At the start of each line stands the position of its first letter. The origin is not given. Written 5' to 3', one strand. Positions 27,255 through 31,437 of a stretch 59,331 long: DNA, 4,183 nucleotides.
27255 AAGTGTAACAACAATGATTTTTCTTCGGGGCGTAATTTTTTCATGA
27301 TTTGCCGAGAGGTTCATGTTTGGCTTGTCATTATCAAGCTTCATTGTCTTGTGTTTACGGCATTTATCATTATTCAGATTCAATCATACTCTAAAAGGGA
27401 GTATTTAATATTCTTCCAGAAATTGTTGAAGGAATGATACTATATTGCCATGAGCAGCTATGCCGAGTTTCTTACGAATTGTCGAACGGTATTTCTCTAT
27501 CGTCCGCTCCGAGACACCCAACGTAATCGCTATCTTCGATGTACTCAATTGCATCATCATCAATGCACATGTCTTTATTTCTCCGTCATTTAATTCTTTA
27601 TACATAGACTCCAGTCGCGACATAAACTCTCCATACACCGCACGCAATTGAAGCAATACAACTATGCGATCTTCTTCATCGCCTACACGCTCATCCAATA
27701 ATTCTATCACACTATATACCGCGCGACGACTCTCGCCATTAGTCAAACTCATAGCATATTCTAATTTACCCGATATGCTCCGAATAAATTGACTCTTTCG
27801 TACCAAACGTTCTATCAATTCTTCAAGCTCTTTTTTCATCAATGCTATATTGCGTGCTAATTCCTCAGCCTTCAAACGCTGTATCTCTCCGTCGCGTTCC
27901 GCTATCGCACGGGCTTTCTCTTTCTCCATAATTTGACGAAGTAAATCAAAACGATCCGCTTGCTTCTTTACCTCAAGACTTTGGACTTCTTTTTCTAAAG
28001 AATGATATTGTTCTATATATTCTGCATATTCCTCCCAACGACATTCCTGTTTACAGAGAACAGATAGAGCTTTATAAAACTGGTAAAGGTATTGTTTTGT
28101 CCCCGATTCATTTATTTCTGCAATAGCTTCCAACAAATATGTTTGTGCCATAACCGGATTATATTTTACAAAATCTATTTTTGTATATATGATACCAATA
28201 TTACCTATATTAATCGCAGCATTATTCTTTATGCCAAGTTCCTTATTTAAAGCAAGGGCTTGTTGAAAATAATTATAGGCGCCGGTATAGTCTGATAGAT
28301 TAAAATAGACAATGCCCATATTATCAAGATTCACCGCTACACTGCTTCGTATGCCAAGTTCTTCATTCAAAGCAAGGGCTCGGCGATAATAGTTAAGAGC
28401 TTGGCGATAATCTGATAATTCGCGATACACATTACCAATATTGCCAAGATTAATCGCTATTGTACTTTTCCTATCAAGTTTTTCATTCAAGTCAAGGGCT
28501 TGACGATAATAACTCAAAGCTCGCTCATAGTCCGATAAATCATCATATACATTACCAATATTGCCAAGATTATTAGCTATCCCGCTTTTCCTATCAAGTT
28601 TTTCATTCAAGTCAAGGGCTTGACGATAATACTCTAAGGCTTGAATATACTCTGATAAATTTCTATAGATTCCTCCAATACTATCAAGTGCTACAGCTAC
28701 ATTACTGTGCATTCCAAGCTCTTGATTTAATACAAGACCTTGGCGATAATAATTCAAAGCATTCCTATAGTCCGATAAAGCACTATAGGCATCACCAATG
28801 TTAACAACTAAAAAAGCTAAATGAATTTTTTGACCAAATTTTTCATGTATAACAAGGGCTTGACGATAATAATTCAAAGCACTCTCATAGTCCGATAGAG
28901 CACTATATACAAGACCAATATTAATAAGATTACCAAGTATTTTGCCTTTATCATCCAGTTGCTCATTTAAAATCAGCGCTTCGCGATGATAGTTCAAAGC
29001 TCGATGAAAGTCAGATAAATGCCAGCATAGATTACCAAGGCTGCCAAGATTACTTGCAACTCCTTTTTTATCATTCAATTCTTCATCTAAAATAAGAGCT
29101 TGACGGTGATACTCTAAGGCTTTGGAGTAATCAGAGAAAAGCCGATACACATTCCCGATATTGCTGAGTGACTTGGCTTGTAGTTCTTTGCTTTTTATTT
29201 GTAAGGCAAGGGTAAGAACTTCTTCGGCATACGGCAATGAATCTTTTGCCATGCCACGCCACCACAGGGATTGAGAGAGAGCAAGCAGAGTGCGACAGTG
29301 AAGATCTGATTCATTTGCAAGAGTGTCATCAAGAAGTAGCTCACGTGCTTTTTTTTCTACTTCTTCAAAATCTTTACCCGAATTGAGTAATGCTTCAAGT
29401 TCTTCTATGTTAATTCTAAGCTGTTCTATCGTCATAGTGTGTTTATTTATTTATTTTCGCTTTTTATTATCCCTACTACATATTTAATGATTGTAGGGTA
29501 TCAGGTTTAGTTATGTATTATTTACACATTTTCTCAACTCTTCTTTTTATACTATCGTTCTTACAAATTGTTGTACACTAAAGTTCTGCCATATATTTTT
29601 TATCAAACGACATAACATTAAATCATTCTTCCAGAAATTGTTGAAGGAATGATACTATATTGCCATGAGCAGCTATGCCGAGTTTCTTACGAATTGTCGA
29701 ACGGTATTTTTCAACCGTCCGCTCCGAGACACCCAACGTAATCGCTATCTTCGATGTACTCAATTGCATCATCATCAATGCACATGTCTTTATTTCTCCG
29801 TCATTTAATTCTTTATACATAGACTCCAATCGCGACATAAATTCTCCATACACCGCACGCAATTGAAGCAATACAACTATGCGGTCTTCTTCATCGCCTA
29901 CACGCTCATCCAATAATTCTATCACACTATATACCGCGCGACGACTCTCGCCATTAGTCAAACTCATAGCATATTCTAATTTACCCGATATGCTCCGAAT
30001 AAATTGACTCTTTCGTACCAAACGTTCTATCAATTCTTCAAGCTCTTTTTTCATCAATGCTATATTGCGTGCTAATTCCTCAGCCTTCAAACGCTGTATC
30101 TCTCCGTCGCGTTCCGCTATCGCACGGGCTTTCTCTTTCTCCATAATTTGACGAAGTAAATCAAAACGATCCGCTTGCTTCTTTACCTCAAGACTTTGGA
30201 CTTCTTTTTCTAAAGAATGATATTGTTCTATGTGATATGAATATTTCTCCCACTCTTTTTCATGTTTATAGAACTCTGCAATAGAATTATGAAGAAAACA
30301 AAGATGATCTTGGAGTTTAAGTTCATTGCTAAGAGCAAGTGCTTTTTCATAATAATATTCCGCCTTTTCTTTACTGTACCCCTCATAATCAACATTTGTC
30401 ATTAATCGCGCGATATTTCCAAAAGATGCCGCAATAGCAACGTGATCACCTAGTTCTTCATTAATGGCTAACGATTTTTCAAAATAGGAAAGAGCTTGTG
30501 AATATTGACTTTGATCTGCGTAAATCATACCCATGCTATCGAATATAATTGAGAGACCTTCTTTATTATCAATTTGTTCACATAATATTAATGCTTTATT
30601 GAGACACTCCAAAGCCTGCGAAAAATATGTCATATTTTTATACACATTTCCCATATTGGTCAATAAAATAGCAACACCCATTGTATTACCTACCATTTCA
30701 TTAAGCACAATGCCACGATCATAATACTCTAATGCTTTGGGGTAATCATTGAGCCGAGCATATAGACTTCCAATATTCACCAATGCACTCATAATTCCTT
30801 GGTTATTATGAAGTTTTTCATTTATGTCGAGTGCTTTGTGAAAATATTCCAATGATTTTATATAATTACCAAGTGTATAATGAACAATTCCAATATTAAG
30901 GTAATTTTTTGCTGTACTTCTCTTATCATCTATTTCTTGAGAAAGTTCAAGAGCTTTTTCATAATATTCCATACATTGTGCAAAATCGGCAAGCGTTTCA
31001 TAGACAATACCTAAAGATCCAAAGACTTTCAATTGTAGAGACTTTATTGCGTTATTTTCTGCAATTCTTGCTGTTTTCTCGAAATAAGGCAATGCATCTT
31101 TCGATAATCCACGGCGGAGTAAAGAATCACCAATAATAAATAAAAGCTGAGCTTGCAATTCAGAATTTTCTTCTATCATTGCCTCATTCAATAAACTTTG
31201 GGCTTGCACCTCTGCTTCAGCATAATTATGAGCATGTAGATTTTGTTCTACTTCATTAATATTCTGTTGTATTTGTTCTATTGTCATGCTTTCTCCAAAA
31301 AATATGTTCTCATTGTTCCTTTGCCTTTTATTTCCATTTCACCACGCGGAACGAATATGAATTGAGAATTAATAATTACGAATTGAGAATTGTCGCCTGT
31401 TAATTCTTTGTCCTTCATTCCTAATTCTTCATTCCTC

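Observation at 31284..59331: Same-strand array of ten TPR + class III adenylate cyclase paralogues plus two remnants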

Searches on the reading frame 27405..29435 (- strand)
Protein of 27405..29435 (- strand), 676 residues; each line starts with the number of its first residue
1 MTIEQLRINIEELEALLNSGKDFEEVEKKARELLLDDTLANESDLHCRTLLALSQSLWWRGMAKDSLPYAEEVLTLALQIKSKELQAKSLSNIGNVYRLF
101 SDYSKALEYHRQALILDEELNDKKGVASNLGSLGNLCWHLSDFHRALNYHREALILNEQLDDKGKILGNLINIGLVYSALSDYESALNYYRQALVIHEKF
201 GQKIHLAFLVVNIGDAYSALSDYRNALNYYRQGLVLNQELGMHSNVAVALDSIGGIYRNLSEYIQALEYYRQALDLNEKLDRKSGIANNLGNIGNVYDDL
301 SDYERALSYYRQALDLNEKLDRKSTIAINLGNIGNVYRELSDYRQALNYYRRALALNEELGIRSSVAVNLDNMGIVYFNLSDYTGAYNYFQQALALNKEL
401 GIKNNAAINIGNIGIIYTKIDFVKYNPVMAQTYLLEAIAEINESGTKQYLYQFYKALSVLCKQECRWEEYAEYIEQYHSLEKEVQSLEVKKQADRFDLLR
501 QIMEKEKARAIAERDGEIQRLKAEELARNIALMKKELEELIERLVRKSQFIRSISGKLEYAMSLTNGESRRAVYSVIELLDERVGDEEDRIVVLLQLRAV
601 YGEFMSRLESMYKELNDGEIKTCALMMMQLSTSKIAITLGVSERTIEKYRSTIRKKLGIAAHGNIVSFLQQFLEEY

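Call 6: search_protein_families(library=pfam, proteins=[window:27405-29435:-], max_evalue=0.001)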
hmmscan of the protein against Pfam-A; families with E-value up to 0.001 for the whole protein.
window:27405-29435:- (676 aa): 17 families
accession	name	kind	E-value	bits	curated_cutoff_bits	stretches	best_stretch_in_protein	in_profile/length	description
PF13424.12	TPR_12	-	1.2e-58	195.6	30.1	7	286-358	2-76/77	Tetratricopeptide repeat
PF00515.34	TPR_1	-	2.4e-46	154.2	27.8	6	330-359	4-33/34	Tetratricopeptide repeat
PF13176.12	TPR_7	-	1.4e-38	128.1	27.9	3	330-361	2-33/36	Tetratricopeptide repeat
PF07719.23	TPR_2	-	1.9e-33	112.2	27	3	330-359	4-33/34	Tetratricopeptide repeat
PF13374.12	TPR_10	-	1.1e-31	108.3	27.5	1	171-199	6-34/42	Tetratricopeptide repeat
PF13181.12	TPR_8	-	4.4e-29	98.6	25.7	2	290-319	4-33/34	Tetratricopeptide repeat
PF17874.7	TPR_MalT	-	4.3e-14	53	45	1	171-283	44-158/336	MalT-like TPR region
PF14938.12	SNAP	-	7.1e-12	45.8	25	1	260-393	48-181/282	Soluble NSF attachment protein, SNAP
PF13414.12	TPR_11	-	7e-11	42.1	26.8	0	334-358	1-25/42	TPR repeat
PF24885.1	TPR_NPHP3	-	7.2e-11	42.4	100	1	281-403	93-219/239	Nephrocystin-3 TPR domain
PF13432.12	TPR_16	-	1.8e-08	35.1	32.7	0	333-357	3-27/65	Tetratricopeptide repeat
PF13428.12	TPR_14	-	5.6e-06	27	23.5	0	334-358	8-32/44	Tetratricopeptide repeat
PF08238.18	Sel1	-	1.4e-05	25.9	30.7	0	302-317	20-35/36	Sel1 repeat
PF00196.25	GerE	-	3.2e-05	23.9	23.5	1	626-661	14-49/57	Bacterial regulatory proteins, luxR family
PF13174.12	TPR_6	-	4.2e-05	24.4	26.3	0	333-354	6-27/33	Tetratricopeptide repeat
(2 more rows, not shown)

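Call 18: search_protein_families(library=padloc, proteins=[window:27405-29435:-], max_evalue=0.01)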
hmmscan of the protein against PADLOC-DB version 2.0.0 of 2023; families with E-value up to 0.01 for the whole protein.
window:27405-29435:- (676 aa): 3 families
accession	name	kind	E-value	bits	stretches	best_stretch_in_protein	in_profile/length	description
PDLC01169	TPR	-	2.3e-37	126.8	4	247-338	109-200/252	TPR repeats containing protein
PDLC01171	TPR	-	7.3e-10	36.4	2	169-285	143-254/504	TPR repeats containing protein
PDLC01078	C3a156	-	0.0033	15.1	0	269-333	65-131/268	oxidoreductase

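Call 65: search_protein_families(library=ncbifam, proteins=[window:27405-29435:-], max_evalue=0.001)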
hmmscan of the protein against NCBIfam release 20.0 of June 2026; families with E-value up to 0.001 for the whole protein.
window:27405-29435:- (676 aa): 12 families
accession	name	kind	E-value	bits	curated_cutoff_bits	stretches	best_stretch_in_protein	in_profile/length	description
NF041717.1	HaaA_phane_TPR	equivalog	1.7e-36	125.8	1125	2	70-318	615-863/882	cyclophane-containing RiPP biosynthesis TPR protein HaaT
NF053520.1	HK_Porph_FimS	equivalog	1.7e-31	109.2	600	3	65-263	102-300/618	sensor histidine kinase FimS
NF002725.1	PRK02603.1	equivalog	2.5e-25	89.5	143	4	261-322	49-107/173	photosystem I assembly protein Ycf3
NF053779.1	BT3442_fam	equivalog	4.2e-14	52.2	940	2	294-442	109-253/563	BT3442 family protein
NF040586.1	FxSxx_TPR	equivalog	6e-13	48.2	300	2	204-357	425-586/830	FxSxx-COOH system tetratricopeptide repeat protein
NF053617.1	SARPRegAfsRStmc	equivalog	9.4e-12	43.7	1430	1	16-283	705-972/986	SARP-family global regulator AfsR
NF047507.1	TPR_BatC_Lepto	exception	1.2e-11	44.5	175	1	58-122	69-131/214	TPR repeat-containing protein BatC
NF053720.1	NsdA_fam_reg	subfamily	3.3e-11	43.3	75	1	299-357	213-271/432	NsdA family TPR-like regulatory protein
TIGR02521.1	type_IV_pilW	equivalog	1.8e-10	40.8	154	2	242-358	60-166/234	type IV pilus biogenesis/stability protein PilW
NF040959.1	MamA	equivalog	1.7e-05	24.4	200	0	249-358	101-204/204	magnetosome protein MamA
NF052445.1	RespRegMctR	equivalog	4.7e-05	22.9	300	1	613-668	143-198/205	two-component system response regulator MctR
TIGR03541.1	reg_near_HchA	equivalog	0.00018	21.1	215.6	1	624-666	181-223/232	PA1136 family autoinducer-binding transcriptional regulator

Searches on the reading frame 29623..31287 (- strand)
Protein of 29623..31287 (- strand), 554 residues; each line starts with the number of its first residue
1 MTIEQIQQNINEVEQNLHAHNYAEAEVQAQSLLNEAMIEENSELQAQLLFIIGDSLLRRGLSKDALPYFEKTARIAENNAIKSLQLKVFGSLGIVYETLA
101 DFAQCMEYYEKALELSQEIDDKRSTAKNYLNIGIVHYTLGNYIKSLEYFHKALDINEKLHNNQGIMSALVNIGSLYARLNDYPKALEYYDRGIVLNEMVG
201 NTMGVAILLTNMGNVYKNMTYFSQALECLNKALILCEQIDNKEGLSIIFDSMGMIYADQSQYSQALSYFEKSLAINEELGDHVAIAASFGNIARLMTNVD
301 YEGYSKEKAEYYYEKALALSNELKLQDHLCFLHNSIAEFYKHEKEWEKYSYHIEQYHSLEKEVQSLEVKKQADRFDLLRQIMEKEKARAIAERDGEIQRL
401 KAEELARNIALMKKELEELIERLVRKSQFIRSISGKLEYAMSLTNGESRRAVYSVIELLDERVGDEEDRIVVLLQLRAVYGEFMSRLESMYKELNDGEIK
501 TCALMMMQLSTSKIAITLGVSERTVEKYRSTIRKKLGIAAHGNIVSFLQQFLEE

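Call 6: search_protein_families(library=pfam, proteins=[window:29623-31287:-], max_evalue=0.001)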
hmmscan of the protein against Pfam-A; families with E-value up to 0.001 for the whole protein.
window:29623-31287:- (554 aa): 12 families
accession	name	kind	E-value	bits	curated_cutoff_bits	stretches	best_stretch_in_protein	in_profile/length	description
PF13424.12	TPR_12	-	4.4e-37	126.6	30.1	4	125-191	2-70/77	Tetratricopeptide repeat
PF00515.34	TPR_1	-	1.3e-31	107.5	27.8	4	168-197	3-32/34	Tetratricopeptide repeat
PF07719.23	TPR_2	-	1.1e-30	103.6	27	2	126-158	1-33/34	Tetratricopeptide repeat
PF13181.12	TPR_8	-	2.5e-21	74.4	25.7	1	88-117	3-32/34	Tetratricopeptide repeat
PF13374.12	TPR_10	-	2.4e-20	72.3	27.5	1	129-161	5-37/42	Tetratricopeptide repeat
PF13176.12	TPR_7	-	8.7e-18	63.3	27.9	0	168-194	1-29/36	Tetratricopeptide repeat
PF17874.7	TPR_MalT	-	1.5e-09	38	45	1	129-242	43-158/336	MalT-like TPR region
PF14938.12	SNAP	-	7.7e-09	35.8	25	1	101-191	89-180/282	Soluble NSF attachment protein, SNAP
PF13428.12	TPR_14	-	8.3e-08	32.6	23.5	0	169-194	4-29/44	Tetratricopeptide repeat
PF13432.12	TPR_16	-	1.1e-07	32.5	32.7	0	131-191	2-56/65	Tetratricopeptide repeat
PF13371.12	TPR_9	-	5.2e-07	30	35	0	174-237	3-60/73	Tetratricopeptide repeat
PF00196.25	GerE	-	9e-06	25.7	23.5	1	505-540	14-49/57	Bacterial regulatory proteins, luxR family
